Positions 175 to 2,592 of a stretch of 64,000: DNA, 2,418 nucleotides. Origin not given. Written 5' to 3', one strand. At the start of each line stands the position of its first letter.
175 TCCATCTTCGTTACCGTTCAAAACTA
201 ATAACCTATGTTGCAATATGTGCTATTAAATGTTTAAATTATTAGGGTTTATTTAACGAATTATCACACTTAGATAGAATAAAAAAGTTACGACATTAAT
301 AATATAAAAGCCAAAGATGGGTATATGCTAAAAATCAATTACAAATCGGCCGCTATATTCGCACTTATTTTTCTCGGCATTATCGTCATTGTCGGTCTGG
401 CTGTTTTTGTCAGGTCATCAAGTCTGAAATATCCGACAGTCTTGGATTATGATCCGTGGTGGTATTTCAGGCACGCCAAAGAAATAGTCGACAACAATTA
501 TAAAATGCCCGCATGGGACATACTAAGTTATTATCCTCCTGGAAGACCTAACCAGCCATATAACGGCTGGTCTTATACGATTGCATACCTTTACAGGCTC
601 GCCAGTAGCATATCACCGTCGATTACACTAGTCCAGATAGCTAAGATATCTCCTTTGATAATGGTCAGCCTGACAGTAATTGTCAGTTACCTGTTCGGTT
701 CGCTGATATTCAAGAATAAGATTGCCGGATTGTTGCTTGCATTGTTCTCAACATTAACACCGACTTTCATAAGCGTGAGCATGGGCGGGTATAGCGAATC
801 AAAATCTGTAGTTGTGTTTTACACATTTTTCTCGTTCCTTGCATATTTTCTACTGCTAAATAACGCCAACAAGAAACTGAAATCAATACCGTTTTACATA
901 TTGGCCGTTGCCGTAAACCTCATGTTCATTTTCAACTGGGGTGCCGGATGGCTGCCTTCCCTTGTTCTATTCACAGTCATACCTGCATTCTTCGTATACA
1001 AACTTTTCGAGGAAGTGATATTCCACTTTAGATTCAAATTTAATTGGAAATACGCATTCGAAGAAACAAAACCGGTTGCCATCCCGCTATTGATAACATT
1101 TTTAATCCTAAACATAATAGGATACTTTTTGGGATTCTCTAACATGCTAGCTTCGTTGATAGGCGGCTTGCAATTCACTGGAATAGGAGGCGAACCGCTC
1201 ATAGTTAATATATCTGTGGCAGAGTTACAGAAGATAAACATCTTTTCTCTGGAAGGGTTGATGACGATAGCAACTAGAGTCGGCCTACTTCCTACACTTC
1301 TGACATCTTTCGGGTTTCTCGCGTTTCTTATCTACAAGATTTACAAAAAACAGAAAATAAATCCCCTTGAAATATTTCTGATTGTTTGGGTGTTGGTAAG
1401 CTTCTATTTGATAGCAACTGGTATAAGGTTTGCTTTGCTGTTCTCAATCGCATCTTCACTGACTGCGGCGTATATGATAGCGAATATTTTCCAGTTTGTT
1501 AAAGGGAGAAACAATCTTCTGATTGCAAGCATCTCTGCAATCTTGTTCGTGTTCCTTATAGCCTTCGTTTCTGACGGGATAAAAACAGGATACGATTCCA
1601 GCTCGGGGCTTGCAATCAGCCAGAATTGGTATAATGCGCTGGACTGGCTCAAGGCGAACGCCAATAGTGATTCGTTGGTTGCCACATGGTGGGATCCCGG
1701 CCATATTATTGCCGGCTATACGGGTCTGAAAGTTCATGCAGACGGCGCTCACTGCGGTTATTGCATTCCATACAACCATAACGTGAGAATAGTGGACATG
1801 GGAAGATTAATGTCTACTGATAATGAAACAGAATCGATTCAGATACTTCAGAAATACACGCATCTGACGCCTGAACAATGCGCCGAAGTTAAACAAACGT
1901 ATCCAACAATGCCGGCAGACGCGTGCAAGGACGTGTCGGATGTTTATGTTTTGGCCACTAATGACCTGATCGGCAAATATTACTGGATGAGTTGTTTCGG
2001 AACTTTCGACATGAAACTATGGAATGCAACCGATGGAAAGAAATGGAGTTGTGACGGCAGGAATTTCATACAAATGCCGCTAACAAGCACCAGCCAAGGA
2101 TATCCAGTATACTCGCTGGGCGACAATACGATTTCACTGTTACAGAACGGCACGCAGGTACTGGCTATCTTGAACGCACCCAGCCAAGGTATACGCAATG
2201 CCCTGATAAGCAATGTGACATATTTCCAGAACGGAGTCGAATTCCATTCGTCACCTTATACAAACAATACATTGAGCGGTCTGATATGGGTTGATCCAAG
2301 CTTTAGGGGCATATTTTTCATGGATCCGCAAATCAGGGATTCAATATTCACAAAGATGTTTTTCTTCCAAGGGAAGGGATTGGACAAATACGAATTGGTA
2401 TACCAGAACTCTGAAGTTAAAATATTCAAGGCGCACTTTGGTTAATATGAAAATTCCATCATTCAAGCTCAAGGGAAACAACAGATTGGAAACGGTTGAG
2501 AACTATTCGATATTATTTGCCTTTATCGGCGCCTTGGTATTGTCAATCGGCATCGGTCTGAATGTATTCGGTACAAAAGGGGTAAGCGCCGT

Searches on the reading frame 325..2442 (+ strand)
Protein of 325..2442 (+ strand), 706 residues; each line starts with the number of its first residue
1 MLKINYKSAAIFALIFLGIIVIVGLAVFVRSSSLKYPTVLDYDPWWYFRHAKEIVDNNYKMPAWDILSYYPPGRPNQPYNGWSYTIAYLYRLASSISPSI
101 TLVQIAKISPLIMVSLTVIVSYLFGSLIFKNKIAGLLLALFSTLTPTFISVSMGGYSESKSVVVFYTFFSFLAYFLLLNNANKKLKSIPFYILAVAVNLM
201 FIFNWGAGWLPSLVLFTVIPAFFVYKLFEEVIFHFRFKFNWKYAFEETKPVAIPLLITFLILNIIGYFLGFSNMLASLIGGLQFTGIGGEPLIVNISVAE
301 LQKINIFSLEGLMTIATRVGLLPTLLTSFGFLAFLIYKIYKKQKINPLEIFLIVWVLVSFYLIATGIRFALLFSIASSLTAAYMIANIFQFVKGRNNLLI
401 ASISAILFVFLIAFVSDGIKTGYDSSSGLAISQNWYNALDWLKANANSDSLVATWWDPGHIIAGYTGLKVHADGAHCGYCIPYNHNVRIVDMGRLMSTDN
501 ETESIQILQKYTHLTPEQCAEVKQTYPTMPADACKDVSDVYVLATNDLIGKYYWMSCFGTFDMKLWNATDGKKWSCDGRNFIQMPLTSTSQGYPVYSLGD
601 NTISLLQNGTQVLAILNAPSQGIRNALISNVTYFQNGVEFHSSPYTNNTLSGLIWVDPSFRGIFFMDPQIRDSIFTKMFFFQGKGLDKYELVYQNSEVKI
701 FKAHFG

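Call 24: search_protein_families(library=pfam, proteins=[window:325-2442:+], max_evalue=0.001)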
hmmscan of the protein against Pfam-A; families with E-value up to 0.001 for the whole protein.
window:325-2442:+ (706 aa): 0 families

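Call 27: search_protein_families(library=ncbifam, proteins=[window:325-2442:+], max_evalue=0.01)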
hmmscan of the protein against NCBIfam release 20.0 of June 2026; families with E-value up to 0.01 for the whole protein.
window:325-2442:+ (706 aa): 2 families
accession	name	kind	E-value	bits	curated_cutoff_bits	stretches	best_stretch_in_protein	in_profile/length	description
TIGR04154.1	archaeo_STT3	subfamily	7.5e-20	70.9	450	2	17-273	4-261/831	oligosaccharyl transferase, archaeosortase A system-associated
NF050801.1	ProtGlycPglB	equivalog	2.9e-07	29.4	1300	1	349-475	352-477/713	undecaprenyl-diphosphooligosaccharide--protein glycotransferase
